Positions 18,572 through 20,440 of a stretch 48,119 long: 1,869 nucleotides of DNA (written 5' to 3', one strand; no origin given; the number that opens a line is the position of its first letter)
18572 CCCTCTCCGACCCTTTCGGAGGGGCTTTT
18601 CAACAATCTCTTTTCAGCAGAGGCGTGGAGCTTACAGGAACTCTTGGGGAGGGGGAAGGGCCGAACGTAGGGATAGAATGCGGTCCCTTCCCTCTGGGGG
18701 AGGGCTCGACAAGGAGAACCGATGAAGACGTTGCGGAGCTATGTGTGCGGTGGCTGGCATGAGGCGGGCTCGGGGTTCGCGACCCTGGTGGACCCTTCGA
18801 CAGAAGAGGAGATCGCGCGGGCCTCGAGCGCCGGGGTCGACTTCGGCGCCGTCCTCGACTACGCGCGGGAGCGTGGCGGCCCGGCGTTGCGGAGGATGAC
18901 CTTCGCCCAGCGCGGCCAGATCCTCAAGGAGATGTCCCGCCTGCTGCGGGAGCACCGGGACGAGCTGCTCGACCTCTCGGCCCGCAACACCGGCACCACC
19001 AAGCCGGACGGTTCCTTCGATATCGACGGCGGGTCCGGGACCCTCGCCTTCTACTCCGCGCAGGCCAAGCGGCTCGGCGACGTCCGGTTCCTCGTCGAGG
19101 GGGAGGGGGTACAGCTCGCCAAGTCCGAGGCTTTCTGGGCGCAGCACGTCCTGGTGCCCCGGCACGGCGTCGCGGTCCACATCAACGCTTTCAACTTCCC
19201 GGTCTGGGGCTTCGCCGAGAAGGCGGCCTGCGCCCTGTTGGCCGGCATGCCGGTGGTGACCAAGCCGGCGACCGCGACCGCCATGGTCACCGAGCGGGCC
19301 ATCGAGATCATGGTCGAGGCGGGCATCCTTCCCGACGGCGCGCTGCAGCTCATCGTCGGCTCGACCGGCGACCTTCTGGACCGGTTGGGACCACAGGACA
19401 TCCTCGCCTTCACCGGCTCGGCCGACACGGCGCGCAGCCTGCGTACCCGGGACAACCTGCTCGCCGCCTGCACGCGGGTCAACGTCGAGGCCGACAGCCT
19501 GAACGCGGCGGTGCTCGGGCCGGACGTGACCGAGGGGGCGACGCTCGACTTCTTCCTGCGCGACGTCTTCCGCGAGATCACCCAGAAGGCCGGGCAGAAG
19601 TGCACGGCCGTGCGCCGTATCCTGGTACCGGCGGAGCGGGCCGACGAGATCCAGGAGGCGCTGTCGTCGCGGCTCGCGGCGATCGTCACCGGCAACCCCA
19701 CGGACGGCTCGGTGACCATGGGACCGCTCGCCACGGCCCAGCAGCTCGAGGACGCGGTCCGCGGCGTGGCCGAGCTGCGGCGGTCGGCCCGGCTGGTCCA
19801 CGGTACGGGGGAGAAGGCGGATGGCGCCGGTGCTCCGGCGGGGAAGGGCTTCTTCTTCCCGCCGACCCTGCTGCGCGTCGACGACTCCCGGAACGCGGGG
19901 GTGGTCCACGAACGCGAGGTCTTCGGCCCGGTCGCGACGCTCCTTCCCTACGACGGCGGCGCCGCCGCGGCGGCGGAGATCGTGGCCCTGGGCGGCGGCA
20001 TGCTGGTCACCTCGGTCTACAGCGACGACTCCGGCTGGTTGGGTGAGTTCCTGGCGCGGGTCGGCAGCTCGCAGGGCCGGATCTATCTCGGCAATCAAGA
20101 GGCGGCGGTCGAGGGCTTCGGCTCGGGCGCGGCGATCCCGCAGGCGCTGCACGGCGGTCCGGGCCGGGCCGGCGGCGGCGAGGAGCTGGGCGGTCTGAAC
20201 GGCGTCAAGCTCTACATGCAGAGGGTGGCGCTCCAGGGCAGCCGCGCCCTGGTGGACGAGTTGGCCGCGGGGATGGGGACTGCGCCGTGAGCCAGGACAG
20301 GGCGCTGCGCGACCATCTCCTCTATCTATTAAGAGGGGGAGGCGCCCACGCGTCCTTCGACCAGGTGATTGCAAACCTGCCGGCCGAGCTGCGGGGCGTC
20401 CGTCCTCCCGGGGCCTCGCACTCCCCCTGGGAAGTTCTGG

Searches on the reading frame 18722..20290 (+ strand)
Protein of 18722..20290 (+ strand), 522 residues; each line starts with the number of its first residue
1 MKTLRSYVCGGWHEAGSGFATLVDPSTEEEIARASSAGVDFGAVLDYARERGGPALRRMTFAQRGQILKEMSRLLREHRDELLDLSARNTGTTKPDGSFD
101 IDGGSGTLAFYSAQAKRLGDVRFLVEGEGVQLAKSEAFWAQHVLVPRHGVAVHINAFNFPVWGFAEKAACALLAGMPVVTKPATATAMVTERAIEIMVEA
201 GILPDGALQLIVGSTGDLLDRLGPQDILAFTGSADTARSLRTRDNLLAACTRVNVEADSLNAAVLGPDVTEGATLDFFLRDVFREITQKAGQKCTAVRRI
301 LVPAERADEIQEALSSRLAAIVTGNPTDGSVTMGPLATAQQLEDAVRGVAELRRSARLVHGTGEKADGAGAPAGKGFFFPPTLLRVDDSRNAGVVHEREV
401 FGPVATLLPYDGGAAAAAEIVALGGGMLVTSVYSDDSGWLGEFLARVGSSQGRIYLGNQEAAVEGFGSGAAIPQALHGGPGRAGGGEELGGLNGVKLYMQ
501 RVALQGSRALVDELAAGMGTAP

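Call 81: search_protein_families(library=pfam, proteins=[window:18722-20290:+], max_evalue=0.0001)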
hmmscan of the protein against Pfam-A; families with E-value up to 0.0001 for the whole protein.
window:18722-20290:+ (522 aa): 1 family
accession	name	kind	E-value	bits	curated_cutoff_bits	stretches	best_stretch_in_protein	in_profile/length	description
PF00171.27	Aldedh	-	1.9e-61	208.5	23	1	17-456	6-422/461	Aldehyde dehydrogenase family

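Call 82: search_protein_families(library=padloc, proteins=[window:18722-20290:+], max_evalue=0.00001)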
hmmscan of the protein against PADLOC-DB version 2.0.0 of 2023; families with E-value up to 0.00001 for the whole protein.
window:18722-20290:+ (522 aa): 0 families
